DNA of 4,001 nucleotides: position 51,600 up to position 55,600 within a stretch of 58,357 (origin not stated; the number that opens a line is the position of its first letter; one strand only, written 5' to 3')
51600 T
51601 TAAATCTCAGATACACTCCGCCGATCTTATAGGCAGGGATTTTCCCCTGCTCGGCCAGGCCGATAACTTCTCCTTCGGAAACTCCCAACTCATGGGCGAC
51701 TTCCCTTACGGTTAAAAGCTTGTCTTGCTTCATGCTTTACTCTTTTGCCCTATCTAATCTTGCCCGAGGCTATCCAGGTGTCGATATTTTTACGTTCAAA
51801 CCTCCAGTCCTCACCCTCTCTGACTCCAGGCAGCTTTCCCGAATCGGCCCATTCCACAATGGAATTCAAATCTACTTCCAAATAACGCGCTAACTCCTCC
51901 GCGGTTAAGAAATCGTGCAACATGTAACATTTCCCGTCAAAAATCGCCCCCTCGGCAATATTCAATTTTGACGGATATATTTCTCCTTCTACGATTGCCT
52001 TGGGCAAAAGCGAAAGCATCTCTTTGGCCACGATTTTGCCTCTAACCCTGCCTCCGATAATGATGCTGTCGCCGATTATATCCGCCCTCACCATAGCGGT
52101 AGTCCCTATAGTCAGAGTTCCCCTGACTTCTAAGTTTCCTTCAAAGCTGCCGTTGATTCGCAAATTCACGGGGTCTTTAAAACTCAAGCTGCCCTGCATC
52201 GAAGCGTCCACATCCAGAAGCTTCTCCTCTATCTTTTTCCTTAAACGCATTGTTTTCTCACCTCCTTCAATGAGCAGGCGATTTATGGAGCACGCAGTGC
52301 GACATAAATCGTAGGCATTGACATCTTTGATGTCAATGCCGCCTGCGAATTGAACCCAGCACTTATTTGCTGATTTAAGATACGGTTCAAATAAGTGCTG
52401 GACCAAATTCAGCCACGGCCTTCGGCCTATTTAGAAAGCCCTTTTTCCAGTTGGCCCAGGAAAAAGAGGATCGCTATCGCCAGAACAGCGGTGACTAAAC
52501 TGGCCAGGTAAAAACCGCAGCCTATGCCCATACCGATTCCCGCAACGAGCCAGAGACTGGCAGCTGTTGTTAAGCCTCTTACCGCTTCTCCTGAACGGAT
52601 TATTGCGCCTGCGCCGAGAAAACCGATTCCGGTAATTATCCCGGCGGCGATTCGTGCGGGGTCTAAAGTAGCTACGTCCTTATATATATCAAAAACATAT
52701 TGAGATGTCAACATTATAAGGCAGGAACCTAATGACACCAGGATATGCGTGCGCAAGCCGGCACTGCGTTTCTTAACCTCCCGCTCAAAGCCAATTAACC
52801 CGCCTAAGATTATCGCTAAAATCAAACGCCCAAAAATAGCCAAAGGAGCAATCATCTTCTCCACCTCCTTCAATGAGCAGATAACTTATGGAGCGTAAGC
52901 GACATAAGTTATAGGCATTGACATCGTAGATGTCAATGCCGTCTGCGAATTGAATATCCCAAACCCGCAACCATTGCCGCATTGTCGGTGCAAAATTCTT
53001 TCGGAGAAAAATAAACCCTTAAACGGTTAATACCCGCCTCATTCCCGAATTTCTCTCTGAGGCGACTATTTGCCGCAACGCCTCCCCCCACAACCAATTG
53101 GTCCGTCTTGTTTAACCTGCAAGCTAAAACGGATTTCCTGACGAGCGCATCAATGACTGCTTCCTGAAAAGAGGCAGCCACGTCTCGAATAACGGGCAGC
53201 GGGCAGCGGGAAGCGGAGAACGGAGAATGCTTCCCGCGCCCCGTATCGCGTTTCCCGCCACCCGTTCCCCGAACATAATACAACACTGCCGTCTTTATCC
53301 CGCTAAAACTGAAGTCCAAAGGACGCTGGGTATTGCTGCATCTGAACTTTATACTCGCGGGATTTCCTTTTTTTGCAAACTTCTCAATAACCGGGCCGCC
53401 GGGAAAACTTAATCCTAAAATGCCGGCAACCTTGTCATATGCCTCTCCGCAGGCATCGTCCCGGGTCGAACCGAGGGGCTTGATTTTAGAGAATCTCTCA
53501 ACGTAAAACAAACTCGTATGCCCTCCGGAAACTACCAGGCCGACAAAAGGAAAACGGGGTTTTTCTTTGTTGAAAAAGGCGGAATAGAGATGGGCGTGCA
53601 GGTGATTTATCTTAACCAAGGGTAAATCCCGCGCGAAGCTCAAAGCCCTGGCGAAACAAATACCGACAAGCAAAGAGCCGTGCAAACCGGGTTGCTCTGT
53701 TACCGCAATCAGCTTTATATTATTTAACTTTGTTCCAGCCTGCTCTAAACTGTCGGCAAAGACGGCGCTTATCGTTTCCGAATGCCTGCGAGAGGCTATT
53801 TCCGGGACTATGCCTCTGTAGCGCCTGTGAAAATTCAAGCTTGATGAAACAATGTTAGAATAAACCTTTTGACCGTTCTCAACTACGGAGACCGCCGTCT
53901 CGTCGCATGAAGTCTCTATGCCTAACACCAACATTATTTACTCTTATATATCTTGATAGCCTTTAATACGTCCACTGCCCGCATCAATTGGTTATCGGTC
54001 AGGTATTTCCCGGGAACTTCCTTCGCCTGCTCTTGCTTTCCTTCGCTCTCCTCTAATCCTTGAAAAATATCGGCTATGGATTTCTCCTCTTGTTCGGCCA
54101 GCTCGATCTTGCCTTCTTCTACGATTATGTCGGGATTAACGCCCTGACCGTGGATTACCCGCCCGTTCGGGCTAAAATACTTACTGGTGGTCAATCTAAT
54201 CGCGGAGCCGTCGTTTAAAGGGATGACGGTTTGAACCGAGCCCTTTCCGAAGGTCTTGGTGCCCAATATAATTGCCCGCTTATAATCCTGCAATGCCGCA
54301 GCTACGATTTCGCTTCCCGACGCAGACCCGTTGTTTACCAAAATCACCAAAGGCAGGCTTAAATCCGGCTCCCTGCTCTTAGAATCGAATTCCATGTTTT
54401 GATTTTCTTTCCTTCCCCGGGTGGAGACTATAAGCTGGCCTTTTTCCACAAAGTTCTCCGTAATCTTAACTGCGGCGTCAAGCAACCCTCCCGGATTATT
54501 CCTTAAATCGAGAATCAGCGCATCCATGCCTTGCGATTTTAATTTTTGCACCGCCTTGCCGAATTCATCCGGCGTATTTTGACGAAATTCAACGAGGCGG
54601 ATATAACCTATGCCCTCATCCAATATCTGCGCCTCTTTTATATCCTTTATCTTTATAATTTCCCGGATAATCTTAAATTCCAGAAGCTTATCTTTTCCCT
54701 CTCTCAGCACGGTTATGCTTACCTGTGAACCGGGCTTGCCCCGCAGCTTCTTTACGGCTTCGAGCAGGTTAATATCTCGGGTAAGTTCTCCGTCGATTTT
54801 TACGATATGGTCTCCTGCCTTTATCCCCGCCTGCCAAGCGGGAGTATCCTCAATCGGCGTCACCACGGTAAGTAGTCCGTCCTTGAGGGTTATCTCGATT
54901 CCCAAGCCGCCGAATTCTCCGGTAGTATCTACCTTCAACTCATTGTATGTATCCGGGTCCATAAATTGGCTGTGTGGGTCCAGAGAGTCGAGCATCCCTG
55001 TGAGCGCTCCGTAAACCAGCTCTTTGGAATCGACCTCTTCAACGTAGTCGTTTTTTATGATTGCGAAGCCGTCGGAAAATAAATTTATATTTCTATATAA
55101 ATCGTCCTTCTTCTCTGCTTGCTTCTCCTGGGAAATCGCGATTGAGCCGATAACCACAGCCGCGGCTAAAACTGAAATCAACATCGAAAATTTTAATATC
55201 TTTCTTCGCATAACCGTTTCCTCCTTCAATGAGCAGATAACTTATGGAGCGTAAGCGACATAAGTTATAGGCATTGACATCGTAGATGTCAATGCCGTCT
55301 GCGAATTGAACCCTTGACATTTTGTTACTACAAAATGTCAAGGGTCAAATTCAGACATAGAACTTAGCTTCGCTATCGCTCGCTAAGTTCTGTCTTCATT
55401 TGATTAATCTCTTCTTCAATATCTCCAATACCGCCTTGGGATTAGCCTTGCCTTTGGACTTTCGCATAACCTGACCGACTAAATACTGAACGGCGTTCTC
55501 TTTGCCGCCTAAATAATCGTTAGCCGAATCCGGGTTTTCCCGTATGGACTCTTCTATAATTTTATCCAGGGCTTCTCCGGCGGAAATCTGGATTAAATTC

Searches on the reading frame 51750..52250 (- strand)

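Call 18: search_protein_families(library=pfam, proteins=[window:51750-52250:-])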
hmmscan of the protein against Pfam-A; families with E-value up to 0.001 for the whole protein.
window:51750-52250:- (166 aa): 2 families
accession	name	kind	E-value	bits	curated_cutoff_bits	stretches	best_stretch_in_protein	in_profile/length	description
PF04519.19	Bactofilin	-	5.4e-23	81.5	27.9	1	12-108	3-97/98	Polymer-forming cytoskeletal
PF12728.13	HTH_17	-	5.2e-12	46.3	27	1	114-163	1-50/51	Helix-turn-helix domain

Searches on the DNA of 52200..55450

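Call 14: search_rna_families(source=window, start=52200, end=55450, threshold=evalue, max_evalue=10)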
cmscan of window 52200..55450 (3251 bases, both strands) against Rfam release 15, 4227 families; matches with E-value up to 10: 7.
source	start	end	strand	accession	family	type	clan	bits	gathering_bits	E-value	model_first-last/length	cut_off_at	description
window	54229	54347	+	RF02800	Rp_sR47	Gene; sRNA;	-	31.3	60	1.5e-05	39-157/316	no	Rickettsia sRNA47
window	53192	53272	-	RF03964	mir-H1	Gene; miRNA;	-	25.4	97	0.4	1-85/85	no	mir-H1 microRNA precursor family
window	53192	53272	+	RF03964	mir-H1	Gene; miRNA;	-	22.2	97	2.2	1-85/85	no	mir-H1 microRNA precursor family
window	55350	55400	+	RF00644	mir-27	Gene; miRNA;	-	21.2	48.5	0.16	1-80/80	no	mir-27 microRNA precursor family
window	53192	53272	-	RF03425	mir-1292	Gene; miRNA;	-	19.3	90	8.1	1-66/66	no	mir-1292 microRNA precursor family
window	52340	52415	-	RF00669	mir-96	Gene; miRNA;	-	18.8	65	2.1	1-78/78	no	mir-96 microRNA precursor family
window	54628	54739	+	RF02041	HOTTIP_2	Gene; lncRNA;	-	9.8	80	1.8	1-374/374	no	HOXA transcript at the distal tip, conserved region 2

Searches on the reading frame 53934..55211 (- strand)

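Call 18: search_protein_families(library=pfam, proteins=[window:53934-55211:-])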
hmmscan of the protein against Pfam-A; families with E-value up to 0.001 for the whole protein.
window:53934-55211:- (425 aa): 5 families
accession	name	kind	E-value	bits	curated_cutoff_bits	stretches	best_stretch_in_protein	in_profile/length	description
PF03572.23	Peptidase_S41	-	4.4e-58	195.9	24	1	201-364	2-165/165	Peptidase family S41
PF13180.12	PDZ_2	-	2.4e-14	53.8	27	1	101-180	1-79/80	PDZ domain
PF22694.1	CtpB_N-like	-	6.7e-13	49.3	27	1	29-88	26-85/85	Activating protease CtpB N-terminal domain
PF17820.7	PDZ_6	-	1.3e-12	47.7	27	1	116-170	2-54/54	PDZ domain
PF00595.29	PDZ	-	2.4e-08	34.7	23.2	1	99-168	8-80/81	PDZ domain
